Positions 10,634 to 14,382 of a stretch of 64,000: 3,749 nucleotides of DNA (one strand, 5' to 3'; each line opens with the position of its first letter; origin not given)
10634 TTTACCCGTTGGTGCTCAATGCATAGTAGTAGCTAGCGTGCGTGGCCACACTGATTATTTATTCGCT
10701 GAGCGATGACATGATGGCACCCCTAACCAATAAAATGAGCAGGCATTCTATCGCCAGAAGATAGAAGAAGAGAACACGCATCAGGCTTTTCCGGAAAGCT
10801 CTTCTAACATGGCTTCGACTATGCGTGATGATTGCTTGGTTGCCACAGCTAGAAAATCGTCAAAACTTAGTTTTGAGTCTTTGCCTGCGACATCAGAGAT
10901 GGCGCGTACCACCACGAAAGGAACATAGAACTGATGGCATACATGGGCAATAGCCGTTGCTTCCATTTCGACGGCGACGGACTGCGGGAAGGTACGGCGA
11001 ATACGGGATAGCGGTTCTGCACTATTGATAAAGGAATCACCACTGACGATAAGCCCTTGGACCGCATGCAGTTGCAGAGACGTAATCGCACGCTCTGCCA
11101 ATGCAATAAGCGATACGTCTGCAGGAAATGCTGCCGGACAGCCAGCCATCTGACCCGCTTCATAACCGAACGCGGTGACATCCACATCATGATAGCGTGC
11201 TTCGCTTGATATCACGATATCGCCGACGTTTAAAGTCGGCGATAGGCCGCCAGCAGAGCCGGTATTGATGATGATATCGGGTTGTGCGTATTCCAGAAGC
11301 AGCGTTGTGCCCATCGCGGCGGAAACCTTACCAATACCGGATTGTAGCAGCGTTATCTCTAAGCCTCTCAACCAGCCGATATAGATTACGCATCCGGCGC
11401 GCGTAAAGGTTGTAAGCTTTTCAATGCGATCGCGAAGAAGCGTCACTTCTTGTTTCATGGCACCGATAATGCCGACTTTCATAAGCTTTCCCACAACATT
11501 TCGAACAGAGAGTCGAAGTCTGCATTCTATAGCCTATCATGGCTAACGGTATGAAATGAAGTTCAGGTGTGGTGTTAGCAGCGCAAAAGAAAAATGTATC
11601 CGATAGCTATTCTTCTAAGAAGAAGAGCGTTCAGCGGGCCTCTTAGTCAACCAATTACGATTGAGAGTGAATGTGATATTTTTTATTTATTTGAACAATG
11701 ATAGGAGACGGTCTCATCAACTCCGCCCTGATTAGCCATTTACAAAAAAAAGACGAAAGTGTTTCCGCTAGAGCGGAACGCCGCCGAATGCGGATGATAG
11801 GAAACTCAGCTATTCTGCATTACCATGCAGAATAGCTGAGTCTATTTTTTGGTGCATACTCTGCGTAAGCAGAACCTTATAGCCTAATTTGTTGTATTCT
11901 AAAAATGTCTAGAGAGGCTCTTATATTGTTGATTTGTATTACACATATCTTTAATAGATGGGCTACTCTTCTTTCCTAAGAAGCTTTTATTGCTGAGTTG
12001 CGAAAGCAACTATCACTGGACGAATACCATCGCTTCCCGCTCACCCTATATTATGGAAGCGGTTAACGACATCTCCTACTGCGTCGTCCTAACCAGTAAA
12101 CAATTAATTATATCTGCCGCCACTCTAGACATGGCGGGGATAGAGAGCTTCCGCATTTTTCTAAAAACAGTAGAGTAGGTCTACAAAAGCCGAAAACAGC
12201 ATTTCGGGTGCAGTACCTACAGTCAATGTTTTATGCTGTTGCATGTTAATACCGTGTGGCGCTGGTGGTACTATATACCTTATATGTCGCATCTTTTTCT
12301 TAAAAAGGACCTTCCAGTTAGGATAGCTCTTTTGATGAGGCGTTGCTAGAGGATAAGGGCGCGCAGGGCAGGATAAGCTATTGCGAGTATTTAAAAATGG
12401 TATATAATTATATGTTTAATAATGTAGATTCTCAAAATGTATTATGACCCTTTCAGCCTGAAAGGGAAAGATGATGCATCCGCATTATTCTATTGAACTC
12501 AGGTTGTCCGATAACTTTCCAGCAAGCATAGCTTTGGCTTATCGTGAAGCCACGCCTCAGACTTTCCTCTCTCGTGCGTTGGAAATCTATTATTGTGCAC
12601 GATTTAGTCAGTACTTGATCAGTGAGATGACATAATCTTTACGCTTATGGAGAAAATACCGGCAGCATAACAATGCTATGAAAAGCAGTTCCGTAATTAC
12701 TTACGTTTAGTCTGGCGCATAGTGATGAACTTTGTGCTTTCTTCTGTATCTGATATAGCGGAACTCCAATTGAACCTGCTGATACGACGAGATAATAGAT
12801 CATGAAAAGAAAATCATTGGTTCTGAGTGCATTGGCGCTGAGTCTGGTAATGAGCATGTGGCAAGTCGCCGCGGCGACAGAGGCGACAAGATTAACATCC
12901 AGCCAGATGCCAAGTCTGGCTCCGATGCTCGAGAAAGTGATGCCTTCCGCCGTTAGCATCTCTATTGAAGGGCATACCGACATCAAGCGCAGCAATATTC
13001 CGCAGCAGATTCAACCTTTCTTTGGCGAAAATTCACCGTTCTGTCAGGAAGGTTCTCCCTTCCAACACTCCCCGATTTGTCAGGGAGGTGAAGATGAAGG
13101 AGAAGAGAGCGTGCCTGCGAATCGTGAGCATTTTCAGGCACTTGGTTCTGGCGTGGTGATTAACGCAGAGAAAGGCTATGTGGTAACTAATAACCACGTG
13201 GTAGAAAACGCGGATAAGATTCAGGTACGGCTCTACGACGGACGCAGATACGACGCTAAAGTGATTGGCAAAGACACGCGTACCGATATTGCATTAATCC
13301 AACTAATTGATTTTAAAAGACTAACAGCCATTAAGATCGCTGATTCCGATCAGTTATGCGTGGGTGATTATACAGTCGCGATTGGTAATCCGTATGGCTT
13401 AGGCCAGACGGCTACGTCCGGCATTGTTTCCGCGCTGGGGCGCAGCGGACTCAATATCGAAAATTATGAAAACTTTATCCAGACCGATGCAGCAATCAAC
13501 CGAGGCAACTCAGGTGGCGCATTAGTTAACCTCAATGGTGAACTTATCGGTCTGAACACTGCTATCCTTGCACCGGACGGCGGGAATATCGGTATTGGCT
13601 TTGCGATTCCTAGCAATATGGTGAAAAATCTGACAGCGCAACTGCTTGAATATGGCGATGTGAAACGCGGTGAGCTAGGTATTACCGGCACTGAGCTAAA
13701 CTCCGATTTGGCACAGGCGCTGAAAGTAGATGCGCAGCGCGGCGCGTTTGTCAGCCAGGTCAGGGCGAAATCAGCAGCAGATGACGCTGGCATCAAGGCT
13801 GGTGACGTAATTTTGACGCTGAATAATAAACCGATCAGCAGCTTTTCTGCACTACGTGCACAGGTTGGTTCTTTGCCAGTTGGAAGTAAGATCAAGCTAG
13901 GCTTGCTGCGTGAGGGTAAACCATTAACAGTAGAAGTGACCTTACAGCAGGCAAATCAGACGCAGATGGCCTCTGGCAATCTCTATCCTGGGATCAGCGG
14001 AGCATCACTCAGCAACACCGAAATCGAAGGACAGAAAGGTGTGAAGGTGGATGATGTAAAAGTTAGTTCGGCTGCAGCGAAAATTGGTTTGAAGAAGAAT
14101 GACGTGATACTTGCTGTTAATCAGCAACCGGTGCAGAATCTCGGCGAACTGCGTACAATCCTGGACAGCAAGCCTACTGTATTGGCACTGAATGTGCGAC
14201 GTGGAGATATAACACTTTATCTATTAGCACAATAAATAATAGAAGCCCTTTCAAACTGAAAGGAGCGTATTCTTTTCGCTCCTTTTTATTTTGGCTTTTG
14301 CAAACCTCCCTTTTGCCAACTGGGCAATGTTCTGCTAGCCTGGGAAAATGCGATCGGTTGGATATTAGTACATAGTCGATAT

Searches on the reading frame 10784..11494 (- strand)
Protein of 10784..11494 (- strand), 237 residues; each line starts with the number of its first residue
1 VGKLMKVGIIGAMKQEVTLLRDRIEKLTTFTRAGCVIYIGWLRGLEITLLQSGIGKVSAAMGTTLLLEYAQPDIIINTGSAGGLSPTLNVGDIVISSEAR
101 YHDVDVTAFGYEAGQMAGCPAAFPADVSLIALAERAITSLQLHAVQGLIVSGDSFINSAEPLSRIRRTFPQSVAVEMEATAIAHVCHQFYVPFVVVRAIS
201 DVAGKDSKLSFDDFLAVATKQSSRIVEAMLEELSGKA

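Call 70: search_protein_families(library=ncbifam, proteins=[window:10784-11494:-], max_evalue=1e-20)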
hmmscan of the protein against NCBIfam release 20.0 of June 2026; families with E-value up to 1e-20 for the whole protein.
window:10784-11494:- (237 aa): 6 families
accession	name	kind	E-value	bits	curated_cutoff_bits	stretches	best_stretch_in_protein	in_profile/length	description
TIGR01704.1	MTA_SAH-Nsdase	equivalog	1e-103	345.8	73.8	1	6-232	1-228/229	5'-methylthioadenosine/S-adenosylhomocysteine nucleosidase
NF004079.0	PRK05584.1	equivalog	3.5e-88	295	169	1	5-233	1-230/232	5'-methylthioadenosine/adenosylhomocysteine nucleosidase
NF011286.0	PRK14697.1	equivalog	3.5e-42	144.6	260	1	6-237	3-231/233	bifunctional 5'-methylthioadenosine/S-adenosylhomocysteine nucleosidase/phosphatase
NF005213.0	PRK06698.1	equivalog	1.6e-41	142.6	768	1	6-236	3-230/459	bifunctional 5'-methylthioadenosine/S-adenosylhomocysteine nucleosidase/phosphatase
TIGR03664.1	fut_nucase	equivalog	4.3e-26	92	124.7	1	9-205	3-205/228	futalosine hydrolase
NF005221.0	PRK06714.1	equivalog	7.5e-22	78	218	1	6-226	3-221/236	S-adenosylhomocysteine nucleosidase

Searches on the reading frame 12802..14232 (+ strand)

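Call 70: search_protein_families(library=ncbifam, proteins=[window:12802-14232:+], max_evalue=1e-20)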
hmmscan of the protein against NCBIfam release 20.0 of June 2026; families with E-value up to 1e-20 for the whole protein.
window:12802-14232:+ (477 aa): 11 families
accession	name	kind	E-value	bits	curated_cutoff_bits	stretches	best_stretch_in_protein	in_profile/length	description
NF008189.1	PRK10942.1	equivalog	3.9e-259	859.9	720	1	1-477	1-477/477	serine endoprotease DegP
NF007526.1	PRK10139.1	equivalog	3.4e-188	626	756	1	107-475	85-454/456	serine endoprotease DegQ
TIGR02037.1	degP_htrA_DO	subfamily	1.6e-154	515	416.2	1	38-474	2-432/434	Do family serine endopeptidase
TIGR02038.1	protease_degS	equivalog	4.1e-84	282.7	422.95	1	104-383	69-348/351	outer membrane-stress sensor serine endopeptidase DegS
NF008147.1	PRK10898.1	equivalog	3.1e-83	279.8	408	1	105-384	70-350/352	outer membrane-stress sensor serine endopeptidase DegS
NF041521.1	HhoA_HhoB_HtrA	equivalog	4.4e-82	276.1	450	1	105-383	49-333/335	HhoA/HhoB/HtrA family serine endopeptidase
NF047968.1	SerProtHtrA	equivalog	3.8e-74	250.2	470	1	108-381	82-357/357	serine protease HtrA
NF040960.1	MamE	equivalog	2e-64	218.3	800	1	110-278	119-290/659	magnetosome formation protease MamE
NF050055.1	SerProtHtrAMycob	equivalog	2.8e-56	191.4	800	1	107-382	221-499/502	serine protease HtrA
NF053637.1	SerProtHtrAspr2045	equivalog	6.8e-49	166.8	650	1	107-386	97-391/394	serine protease HtrA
NF040961.1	MamO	equivalog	3.8e-23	81.7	800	1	107-327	92-315/648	magnetosome protein MamO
